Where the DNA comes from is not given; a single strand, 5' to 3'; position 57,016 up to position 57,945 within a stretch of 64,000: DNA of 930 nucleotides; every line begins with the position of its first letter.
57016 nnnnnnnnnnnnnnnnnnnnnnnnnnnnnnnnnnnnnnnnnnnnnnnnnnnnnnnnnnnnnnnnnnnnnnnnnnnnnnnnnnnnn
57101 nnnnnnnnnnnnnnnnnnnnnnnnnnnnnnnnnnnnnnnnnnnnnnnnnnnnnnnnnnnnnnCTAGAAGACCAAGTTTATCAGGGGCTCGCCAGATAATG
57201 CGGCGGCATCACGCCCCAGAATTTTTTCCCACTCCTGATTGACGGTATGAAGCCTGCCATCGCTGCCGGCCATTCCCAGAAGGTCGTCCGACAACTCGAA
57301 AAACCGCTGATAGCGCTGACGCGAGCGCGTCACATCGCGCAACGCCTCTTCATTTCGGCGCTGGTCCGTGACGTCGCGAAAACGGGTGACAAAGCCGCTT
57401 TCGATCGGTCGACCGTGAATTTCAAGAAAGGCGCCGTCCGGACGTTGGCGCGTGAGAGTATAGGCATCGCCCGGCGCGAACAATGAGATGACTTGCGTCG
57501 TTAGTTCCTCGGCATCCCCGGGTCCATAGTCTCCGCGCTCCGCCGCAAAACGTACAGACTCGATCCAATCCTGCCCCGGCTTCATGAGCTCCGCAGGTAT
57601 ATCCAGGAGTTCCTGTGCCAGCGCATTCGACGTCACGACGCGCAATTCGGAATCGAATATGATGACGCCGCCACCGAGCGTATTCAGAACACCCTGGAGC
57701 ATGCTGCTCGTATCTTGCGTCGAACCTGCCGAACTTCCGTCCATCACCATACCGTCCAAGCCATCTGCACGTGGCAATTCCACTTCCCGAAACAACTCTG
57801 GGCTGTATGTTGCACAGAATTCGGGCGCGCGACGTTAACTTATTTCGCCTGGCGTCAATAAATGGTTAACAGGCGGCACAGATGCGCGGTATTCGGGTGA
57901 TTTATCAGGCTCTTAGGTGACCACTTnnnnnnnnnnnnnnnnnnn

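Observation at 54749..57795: Decayed signalling/secretion locus: 7-PAS-repeat protein broken by an in-frame TAG and fused end-to-end with a truncated HlyD fragment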

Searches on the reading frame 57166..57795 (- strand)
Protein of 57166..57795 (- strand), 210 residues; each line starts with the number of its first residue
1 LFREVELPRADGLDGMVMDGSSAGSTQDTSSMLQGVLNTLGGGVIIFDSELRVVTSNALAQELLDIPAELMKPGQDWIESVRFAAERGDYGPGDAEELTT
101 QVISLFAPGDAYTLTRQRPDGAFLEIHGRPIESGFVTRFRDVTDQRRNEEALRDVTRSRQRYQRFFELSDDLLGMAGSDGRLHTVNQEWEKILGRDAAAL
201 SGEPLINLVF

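Call 8: search_protein_families(library=pfam, proteins=[window:57166-57795:-], max_evalue=0.01)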
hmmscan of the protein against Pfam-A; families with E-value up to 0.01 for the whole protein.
window:57166-57795:- (210 aa): 4 families
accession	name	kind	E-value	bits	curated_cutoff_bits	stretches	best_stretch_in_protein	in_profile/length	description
PF12860.13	PAS_7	-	1.6e-26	93.1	27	1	37-150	1-115/115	PAS fold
PF08448.16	PAS_4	-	7.3e-08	33.1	23.1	0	166-205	1-40/110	PAS fold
PF00989.32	PAS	-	2.2e-07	31.3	22.6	0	32-82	2-51/113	PAS fold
PF13188.13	PAS_8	-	1.5e-06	28.3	21.8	0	160-205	1-43/65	PAS domain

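Call 9: search_protein_families(library=ncbifam, proteins=[window:57166-57795:-], max_evalue=0.01)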
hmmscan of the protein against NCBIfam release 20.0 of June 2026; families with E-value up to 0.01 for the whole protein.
window:57166-57795:- (210 aa): 4 families
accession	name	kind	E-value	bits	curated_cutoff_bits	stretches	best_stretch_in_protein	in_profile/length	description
TIGR00229.1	sensory_box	domain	3.8e-08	33.5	22.9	1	157-208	2-53/126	PAS domain S-box protein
NF033092.0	HK_WalK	equivalog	0.0036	15.9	725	1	27-154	254-374/594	cell wall metabolism sensor histidine kinase WalK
NF053781.1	cdiGMPphdstlr2612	equivalog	0.004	14.8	1600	0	136-208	694-763/1268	Tlr1612 family c-di-GMP phosphodiesterase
NF046044.1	PnpS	equivalog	0.0053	15.8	400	0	26-70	50-94/390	two-component system histidine kinase PnpS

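Call 70: search_protein_families(library=pfam, proteins=[window:57166-57702:-], max_evalue=0.001)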
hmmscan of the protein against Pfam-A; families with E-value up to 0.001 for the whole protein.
window:57166-57702:- (179 aa): 4 families
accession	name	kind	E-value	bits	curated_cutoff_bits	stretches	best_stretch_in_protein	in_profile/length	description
PF12860.13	PAS_7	-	8.6e-27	94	27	1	6-119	1-115/115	PAS fold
PF08448.16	PAS_4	-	3.4e-08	34.1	23.1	0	135-174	1-40/110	PAS fold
PF00989.32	PAS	-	1.7e-07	31.6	22.6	0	2-85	3-79/113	PAS fold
PF13188.13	PAS_8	-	1.1e-06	28.7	21.8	0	129-174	1-43/65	PAS domain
